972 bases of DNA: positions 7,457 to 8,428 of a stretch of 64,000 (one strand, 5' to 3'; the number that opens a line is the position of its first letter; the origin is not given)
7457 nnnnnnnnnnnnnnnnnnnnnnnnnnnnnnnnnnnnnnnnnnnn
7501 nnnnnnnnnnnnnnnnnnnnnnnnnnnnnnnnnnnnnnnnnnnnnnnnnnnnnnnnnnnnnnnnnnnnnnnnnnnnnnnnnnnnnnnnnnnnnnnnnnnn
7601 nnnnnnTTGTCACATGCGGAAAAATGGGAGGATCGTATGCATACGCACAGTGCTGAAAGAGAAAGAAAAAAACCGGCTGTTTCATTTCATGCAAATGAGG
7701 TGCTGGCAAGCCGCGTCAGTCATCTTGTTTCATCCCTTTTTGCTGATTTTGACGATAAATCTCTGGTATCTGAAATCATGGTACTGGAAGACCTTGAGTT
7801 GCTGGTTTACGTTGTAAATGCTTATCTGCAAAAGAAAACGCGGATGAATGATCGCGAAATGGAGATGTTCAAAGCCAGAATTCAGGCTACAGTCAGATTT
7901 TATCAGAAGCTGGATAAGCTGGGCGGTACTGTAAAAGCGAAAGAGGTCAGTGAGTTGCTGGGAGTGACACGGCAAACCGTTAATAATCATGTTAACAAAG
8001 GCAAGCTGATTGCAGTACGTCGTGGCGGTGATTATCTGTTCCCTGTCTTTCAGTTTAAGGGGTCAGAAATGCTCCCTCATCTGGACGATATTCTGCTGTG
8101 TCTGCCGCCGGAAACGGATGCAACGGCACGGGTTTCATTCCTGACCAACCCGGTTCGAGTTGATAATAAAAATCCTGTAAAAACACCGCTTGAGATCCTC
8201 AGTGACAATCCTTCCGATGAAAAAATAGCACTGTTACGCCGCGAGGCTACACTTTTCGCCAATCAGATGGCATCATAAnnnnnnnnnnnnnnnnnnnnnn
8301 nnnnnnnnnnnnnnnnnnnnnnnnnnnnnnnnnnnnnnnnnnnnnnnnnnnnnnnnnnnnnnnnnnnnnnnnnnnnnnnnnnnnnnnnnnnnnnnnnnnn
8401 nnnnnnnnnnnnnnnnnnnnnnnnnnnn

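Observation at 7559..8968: RES toxin and DUF2384 antitoxin encoded tail-to-tail instead of as an operon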

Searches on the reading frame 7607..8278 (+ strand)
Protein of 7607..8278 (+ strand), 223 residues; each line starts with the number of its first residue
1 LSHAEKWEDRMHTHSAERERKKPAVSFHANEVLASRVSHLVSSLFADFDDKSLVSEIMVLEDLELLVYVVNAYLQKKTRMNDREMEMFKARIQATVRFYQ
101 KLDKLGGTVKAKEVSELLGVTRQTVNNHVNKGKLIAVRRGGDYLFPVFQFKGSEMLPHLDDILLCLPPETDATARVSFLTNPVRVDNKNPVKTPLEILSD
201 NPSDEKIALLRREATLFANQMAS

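Call 3: search_protein_families(library=pfam, proteins=[window:7607-8278:+], max_evalue=0.1)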
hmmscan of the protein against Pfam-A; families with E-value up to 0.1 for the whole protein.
window:7607-8278:+ (223 aa): 9 families
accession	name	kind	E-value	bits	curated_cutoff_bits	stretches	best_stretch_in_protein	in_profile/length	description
PF12728.13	HTH_17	-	1.3e-07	32.2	27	1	111-146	4-39/51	Helix-turn-helix domain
PF21531.3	Rv2175c_wHTH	-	1.5e-06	28.5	27.1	1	110-146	17-53/57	DNA-binding protein Rv2175c, wHTH domain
PF13338.12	AbiEi_4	-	0.003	18.1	25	1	104-140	9-44/49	Transcriptional regulator, AbiEi antitoxin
PF00376.29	MerR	-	0.0077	16.5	28.2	0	112-139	3-30/38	MerR family regulatory protein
PF08279.18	HTH_11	-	0.01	16.1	25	1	100-130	7-37/55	HTH domain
PF08281.18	Sigma70_r4_2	-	0.014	15.5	25.7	1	111-133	29-51/54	Sigma-70, region 4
PF23125.1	Xre-MbcA-ParS_M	-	0.018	15.2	27.8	1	113-150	6-45/51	Antitoxin Xre/MbcA/ParS-like, middle domain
PF12802.13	MarR_2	-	0.021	15.4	27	1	107-131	20-43/61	MarR family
PF13412.12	HTH_24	-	0.075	13.1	21.9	0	112-131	21-40/48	Winged helix-turn-helix DNA-binding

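Call 4: search_protein_families(library=ncbifam, proteins=[window:7607-8278:+], max_evalue=0.1)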
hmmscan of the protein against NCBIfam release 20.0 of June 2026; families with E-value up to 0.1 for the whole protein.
window:7607-8278:+ (223 aa): 3 families
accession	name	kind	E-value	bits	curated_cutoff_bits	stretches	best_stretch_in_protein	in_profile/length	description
TIGR01764.1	excise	domain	2.3e-05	24.7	28.8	1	112-146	5-39/49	excisionase family DNA-binding protein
TIGR03879.1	near_KaiC_dom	domain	0.035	14.6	65.1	1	110-130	37-57/91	probable regulatory domain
NF047737.1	antiphage_MADS1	equivalog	0.042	14.1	80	0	111-135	6-30/49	methylation-associated defense system helix-turn-helix domain-containing protein MAD1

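Call 10: find_homologous_proteins(query=window:7607-8278:+)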
Query window:7607-8278:+ (223 aa): 11 proteins with E <= 0.001 among 555 candidates.
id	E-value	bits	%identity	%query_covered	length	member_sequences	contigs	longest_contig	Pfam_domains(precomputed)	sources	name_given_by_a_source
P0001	4.5e-127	440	96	96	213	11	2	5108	PF12728.14,PF21531.4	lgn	-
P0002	1.9e-104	366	79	96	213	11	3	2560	PF12728.14,PF21531.4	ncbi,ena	-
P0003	3.4e-101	355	77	96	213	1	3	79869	PF12728.14,PF21531.4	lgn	-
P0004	7.8e-99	348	75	96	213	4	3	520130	PF12728.14,PF21531.4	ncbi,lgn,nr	ncbi:helix-turn-helix domain-containing protein [Salmonella enterica]|nr:helix-turn-helix domain-con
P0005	3.0e-98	346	74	96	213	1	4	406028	PF12728.14,PF21531.4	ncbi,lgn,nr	ncbi:TPA: helix-turn-helix domain-containing protein [Salmonella enterica subsp. salamae serovar [1]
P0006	3.2e-98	346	74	95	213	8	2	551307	PF12728.14,PF21531.4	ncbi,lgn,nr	ncbi:helix-turn-helix domain-containing protein [Salmonella enterica]|nr:helix-turn-helix domain-con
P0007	1.6e-97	343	76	93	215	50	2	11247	PF12728.14,PF21531.4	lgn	-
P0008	2.1e-97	343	74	96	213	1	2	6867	PF12728.14,PF21531.4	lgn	-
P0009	2.3e-96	339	75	96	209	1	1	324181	PF12728.14,PF21531.4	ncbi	ncbi:TPA: helix-turn-helix domain-containing protein [Citrobacter freundii]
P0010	1.4e-95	337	72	96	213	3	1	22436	-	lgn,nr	nr:helix-turn-helix domain-containing protein [Salmonella enterica subsp. diarizonae]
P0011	3.1e-92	326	73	92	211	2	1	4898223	PF12728.14,PF21531.4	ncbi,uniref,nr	ncbi:helix-turn-helix domain-containing protein [Salmonella enterica subsp. diarizonae]|uniref:Helix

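Call 11: find_encoding_contigs(protein=P0004, flank=6000, max_places=4)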
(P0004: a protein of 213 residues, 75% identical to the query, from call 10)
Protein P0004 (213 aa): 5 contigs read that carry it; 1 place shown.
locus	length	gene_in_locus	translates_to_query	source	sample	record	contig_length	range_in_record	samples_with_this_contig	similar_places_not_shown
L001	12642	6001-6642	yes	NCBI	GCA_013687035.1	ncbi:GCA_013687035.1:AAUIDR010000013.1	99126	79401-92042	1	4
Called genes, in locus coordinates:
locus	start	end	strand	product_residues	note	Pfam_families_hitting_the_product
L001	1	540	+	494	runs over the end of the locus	-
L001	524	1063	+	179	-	PF11198:DUF2857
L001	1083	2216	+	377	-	-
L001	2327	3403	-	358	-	PF13784:Fic_N, PF02661:Fic, PF21248:SoFic-like_C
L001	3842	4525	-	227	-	PF16277:DUF4926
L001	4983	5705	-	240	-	PF19570:DUF6088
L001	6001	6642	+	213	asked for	PF21531:Rv2175c_wHTH (weak), PF12728:HTH_17 (weak)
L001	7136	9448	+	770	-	PF16168:AIDA (faint), PF03212:Pertactin, PF03797:Autotransporter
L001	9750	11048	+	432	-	PF02661:Fic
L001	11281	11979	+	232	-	PF08900:AcaB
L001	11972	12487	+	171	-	PF11358:DUF3158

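Call 12: find_encoding_contigs(protein=P0011, flank=6000, max_places=3)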
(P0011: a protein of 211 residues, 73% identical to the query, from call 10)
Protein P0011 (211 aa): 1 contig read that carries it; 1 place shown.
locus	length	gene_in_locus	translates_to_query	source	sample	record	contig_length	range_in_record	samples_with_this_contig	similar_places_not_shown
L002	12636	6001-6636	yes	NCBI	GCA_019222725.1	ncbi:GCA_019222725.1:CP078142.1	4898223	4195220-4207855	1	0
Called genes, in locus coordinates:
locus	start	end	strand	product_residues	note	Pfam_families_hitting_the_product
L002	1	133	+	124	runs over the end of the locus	-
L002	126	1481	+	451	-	PF00772:DnaB, PF13481:AAA_25, PF03796:DnaB_C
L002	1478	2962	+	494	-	-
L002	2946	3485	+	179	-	PF11198:DUF2857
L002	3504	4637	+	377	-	-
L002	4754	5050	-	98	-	PF01381:HTH_3 (weak)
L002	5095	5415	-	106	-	PF06296:RelE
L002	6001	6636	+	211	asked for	PF21531:Rv2175c_wHTH (weak), PF12728:HTH_17 (weak)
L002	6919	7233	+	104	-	-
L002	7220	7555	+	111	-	PF05717:TnpB_IS66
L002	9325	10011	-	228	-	PF16277:DUF4926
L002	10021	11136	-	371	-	PF26362:DUF8093, PF21814:DUF6883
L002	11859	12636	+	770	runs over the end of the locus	PF16168:AIDA (faint), PF03212:Pertactin, PF03797:Autotransporter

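Call 13: find_encoding_contigs(protein=P0009, flank=6000, max_places=3)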
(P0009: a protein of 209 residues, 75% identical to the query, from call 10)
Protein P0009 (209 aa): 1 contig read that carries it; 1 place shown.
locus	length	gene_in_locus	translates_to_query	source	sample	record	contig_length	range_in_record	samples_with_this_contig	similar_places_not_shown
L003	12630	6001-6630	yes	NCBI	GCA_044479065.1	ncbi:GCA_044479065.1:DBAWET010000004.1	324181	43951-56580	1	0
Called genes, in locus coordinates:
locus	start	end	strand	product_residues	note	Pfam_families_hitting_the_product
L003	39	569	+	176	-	-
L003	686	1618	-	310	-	PF00419:Fimbrial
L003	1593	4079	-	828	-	PF13954:PapC_N, PF00577:Usher, PF13953:PapC_C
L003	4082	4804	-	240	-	PF00345:PapD_N, PF02753:PapD_C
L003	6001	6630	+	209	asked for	PF21531:Rv2175c_wHTH (weak), PF12728:HTH_17 (weak)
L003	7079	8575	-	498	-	PF00083:Sugar_tr, PF07690:MFS_1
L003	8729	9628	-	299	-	PF01261:AP_endonuc_2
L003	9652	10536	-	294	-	PF01261:AP_endonuc_2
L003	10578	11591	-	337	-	PF01408:GFO_IDH_MocA, PF02894:GFO_IDH_MocA_C, PF22725:GFO_IDH_MocA_C3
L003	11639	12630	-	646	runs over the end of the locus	PF02776:TPP_enzyme_N, PF00205:TPP_enzyme_M, PF02775:TPP_enzyme_C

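Call 24: search_protein_families(library=padloc, proteins=[window:7637-8278:+], max_evalue=0.1)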
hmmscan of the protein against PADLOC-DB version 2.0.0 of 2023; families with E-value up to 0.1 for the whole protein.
window:7637-8278:+ (213 aa): 1 family
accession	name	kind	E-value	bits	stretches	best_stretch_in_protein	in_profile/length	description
PDLC04133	mad1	-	6.5e-08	30.8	1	99-136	6-43/60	mads_1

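Call 25: find_homologous_proteins(query=A1, max_evalue=0.01)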
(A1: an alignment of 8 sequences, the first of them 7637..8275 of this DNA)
Query A1 (8 sequences) (213 aa, profile of the alignment): 76 proteins with E <= 0.01 among 8000 candidates.
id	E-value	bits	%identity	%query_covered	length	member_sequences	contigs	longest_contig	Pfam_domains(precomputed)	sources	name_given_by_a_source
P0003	3.7e-111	388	77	100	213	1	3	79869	PF12728.14,PF21531.4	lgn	-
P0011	4.9e-110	384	73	96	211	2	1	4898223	PF12728.14,PF21531.4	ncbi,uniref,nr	ncbi:helix-turn-helix domain-containing protein [Salmonella enterica subsp. diarizonae]|uniref:Helix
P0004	1.5e-109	383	75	100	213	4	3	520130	PF12728.14,PF21531.4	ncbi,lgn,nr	ncbi:helix-turn-helix domain-containing protein [Salmonella enterica]|nr:helix-turn-helix domain-con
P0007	5.4e-109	381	76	97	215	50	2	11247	PF12728.14,PF21531.4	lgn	-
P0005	1.0e-108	380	74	100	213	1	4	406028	PF12728.14,PF21531.4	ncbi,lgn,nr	ncbi:TPA: helix-turn-helix domain-containing protein [Salmonella enterica subsp. salamae serovar [1]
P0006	1.1e-107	377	74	100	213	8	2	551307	PF12728.14,PF21531.4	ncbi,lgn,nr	ncbi:helix-turn-helix domain-containing protein [Salmonella enterica]|nr:helix-turn-helix domain-con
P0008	2.8e-107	375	74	100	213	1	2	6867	PF12728.14,PF21531.4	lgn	-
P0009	6.5e-107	374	75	100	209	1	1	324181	PF12728.14,PF21531.4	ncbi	ncbi:TPA: helix-turn-helix domain-containing protein [Citrobacter freundii]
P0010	2.0e-106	372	72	100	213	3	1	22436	-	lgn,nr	nr:helix-turn-helix domain-containing protein [Salmonella enterica subsp. diarizonae]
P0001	7.1e-104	364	96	100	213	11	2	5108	PF12728.14,PF21531.4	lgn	-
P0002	9.9e-103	360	79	100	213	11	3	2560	PF12728.14,PF21531.4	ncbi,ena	-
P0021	1.7e-89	317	31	88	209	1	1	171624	-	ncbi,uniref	ncbi:DNA-binding protein [Pantoea osteomyelitidis]|uniref:DNA-binding protein n=1 Tax=Pantoea osteom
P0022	7.0e-88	312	29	96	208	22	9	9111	-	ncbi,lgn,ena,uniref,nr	ncbi:helix-turn-helix domain-containing protein [Klebsiella pneumoniae]|uniref:helix-turn-helix doma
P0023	3.5e-87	310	28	97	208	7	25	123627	-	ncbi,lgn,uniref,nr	ncbi:DNA-binding protein [Serratia marcescens]|uniref:DNA-binding protein n=1 Tax=Serratia marcescen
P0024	4.5e-86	306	29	96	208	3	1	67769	-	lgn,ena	-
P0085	1.1e-7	50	32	54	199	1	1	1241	PF21531.4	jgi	jgi:hypothetical protein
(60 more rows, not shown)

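Call 29: search_solved_structures(query=A3, max_evalue=10, show_alignments=3)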
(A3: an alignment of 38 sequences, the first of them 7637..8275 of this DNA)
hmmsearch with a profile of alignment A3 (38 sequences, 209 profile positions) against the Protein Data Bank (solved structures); distinct sequences matched with E-value up to 10: 8.
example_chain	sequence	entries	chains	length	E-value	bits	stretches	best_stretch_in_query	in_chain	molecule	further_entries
2kfs_A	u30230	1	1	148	6.6e-05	25.7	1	100-155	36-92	Conserved hypothetical regulatory protein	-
4j2n_A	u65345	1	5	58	0.0063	19.3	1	99-127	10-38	Gp37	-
5ip0_A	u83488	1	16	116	0.07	15.9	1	20-92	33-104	PHA granule-associated protein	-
2xiu_A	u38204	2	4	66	0.29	13.8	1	97-132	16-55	CYLR2 | CYLR2 SYNONYM CYTOLYSIN REPRESSOR 2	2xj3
1utx_A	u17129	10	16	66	0.32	13.7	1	97-119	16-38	CYLR2 | cytolysin regulator 2 | PUTATIVE TRANSCRIPTION REGULATOR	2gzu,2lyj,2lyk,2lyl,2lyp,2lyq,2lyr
8tac_A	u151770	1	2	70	1.1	12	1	84-120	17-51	DBP48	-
2p14_A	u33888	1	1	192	1.2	11.8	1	130-190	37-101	Heterodimeric restriction endonuclease R.BspD6I small subunit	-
5cwb_A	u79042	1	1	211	1.6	11.4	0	178-201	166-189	Designed helical repeat protein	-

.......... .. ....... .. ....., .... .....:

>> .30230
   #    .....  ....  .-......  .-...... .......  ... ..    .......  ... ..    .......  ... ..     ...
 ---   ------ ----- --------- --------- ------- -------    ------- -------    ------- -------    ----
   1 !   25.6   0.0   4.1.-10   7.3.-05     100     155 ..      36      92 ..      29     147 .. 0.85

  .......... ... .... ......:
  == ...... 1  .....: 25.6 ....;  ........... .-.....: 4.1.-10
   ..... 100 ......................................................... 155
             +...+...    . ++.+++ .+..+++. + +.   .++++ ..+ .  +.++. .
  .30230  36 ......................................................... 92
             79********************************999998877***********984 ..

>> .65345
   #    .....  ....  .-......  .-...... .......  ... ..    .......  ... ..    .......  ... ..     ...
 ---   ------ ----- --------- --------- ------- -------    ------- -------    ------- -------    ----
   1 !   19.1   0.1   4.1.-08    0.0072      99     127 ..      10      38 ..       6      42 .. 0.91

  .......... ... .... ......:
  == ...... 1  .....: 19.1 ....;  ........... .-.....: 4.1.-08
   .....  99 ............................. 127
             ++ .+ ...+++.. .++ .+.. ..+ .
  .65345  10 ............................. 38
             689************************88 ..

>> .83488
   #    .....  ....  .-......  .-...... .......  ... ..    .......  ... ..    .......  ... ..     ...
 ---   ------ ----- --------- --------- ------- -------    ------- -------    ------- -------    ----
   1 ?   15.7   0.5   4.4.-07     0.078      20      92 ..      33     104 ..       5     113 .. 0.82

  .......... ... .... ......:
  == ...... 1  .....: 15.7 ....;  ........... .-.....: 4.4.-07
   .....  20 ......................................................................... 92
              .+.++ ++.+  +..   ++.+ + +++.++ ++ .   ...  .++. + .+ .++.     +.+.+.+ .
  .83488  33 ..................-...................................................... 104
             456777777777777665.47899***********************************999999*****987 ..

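Call 37: predict_structure(alignment_id=A3)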
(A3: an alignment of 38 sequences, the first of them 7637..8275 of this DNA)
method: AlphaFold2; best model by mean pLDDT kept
length: 213 residues; sequences in the alignment: 38
mean_pLDDT: 84.6   pTM: 0.70
mean pLDDT of the five models: 84.6, 84.2, 83.8, 83.2, 83.0
residues with pLDDT >= 90: 100; 70-90: 87; 50-70: 11; < 50: 15
segments of 3 or more residues with pLDDT < 50: 1-15
pLDDT, mean of each block of 10 residues (from residue 1): 36 56 88 79 82 85 86 88 88 94 96 95 91 94 94 93 93 73 92 93 90 62
secondary structure, 60 per line:
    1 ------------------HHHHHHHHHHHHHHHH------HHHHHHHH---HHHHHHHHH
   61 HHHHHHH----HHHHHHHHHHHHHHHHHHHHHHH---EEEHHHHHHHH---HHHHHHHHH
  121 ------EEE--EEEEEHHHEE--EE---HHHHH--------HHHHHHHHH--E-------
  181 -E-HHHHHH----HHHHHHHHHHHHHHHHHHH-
elements in order: H19-34 H41-48 H52-67 H72-94 E98-100 H101-108 H112-120 E127-129 E132-136 H149-153 H162-170 H184-189 H194-212

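Call 39: search_protein_representatives(alignment_id=A3)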
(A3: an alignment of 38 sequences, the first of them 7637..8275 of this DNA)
Query: 38 sequences, 209 profile positions. Proteins with E-value up to 0.001 (for the whole library): 4762; up to 1e-10: 1423; up to 1e-30: 33. The best 150 are listed.
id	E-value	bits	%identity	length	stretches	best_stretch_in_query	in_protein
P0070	2.3e-83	295.2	-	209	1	1-209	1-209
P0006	3.3e-74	265.3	-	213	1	1-208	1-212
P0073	3.2e-70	252.2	-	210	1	1-207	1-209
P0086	9.0e-70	250.8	-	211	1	9-208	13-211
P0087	3.3e-63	229.3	-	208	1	1-207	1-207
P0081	1.5e-56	207.6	-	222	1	6-208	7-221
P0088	2.3e-55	203.7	-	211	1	1-208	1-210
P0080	2.2e-51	190.7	-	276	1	17-209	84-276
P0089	9.4e-49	182.1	-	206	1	1-208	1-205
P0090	6.1e-48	179.4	-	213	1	7-208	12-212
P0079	1.5e-47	178.2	-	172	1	76-195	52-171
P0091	2.1e-45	171.1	-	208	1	6-207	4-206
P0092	3.2e-45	170.6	-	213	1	3-209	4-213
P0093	2.5e-44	167.6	-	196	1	15-208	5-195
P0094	1.7e-42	161.6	-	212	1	18-208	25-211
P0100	8.2e-39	149.6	-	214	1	12-204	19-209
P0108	1.9e-33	132.1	-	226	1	13-208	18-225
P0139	5.7e-25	104.4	-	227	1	11-208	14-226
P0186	2.3e-22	95.9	-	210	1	10-206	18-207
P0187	2.3e-22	95.9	-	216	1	11-193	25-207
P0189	2.4e-22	95.8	-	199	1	1-206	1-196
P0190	2.5e-22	95.8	-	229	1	1-208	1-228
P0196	3.5e-22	95.3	-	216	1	17-201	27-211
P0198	3.7e-22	95.2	-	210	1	11-198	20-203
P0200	3.9e-22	95.1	-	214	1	11-195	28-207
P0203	4.9e-22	94.8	-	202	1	18-206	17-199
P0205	5.8e-22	94.6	-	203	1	9-208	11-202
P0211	8.1e-22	94.1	-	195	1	11-198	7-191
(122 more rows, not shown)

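Call 40: fold_search(model_id=the predicted structure, library=pdb)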
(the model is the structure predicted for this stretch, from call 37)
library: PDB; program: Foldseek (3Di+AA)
matches with E <= 10: 355; with E <= 0.001: 1
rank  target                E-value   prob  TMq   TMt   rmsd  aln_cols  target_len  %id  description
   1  2kfs_MODEL_1_A        4.7e-05  1.00  0.41  0.57   4.5       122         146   24  NMR structure of Rv2175c (released 2009-05-19)
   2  6cdb_A                8.4e-02  0.75  0.17  0.33  12.6        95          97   15  Crystal Structure of V66L CzrA in the Zn(II)bound state (released 2018-07-11)
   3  4j2n_C                2.3e-01  1.00  0.17  0.61   1.5        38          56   34  Crystal Structure of mycobacteriophage Pukovnik Xis (released 2013-10-23)
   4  2zhg_A                2.9e-01  0.54  0.23  0.36   9.8       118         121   16  Crystal structure of SoxR in complex with DNA (released 2008-03-25)
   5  6amk_B                3.1e-01  1.00  0.17  0.70   0.9        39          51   28  Structure of Streptomyces venezuelae BldC-whiI opt complex (released 2018-03-28)
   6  1r1t_B                3.3e-01  0.28  0.17  0.32  13.1       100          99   11  Crystal structure of the cyanobacterial metallothionein repressor SmtB in the apo-form (released 2004-05-18)
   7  6ama_A                3.7e-01  1.00  0.18  0.67   0.8        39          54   28  Structure of S. coelicolor/S. venezuelae BldC-smeA-ssfA complex to 3.09 Angstrom (released 2018-03-28)
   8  1r1u_C                3.7e-01  0.33  0.17  0.31  12.9        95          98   15  Crystal structure of the metal-sensing transcriptional repressor CzrA from Staphylococcus aureus in the apo-form (released 2004-05-18)
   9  4j2n_A                3.9e-01  0.99  0.17  0.63   1.5        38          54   34  Crystal Structure of mycobacteriophage Pukovnik Xis (released 2013-10-23)
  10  8gzi                  3.9e-01  0.13  0.20  0.13  13.2       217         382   12  Crystal Structure of ApiI in complex with SAH (released 2023-09-27)
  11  1smt_B                4.1e-01  0.25  0.16  0.31  13.1       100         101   11  SMTB REPRESSOR FROM SYNECHOCOCCUS PCC7942 (released 1997-12-03)
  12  6ama_B                4.4e-01  0.93  0.18  0.65   5.2        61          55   21  Structure of S. coelicolor/S. venezuelae BldC-smeA-ssfA complex to 3.09 Angstrom (released 2018-03-28)
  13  6ama_H                4.6e-01  0.99  0.18  0.65   0.9        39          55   28  Structure of S. coelicolor/S. venezuelae BldC-smeA-ssfA complex to 3.09 Angstrom (released 2018-03-28)
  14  6j0e_A                4.9e-01  0.60  0.17  0.28   9.9        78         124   24  Structures of two ArsR As(III)-responsive repressors: implications for the mechanism of derepression (released 2019-07-03)
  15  6uvu_A                4.9e-01  0.28  0.18  0.30  14.7       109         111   17  Crystal structure of the AntR antimony-specific transcriptional repressor (released 2020-11-04)
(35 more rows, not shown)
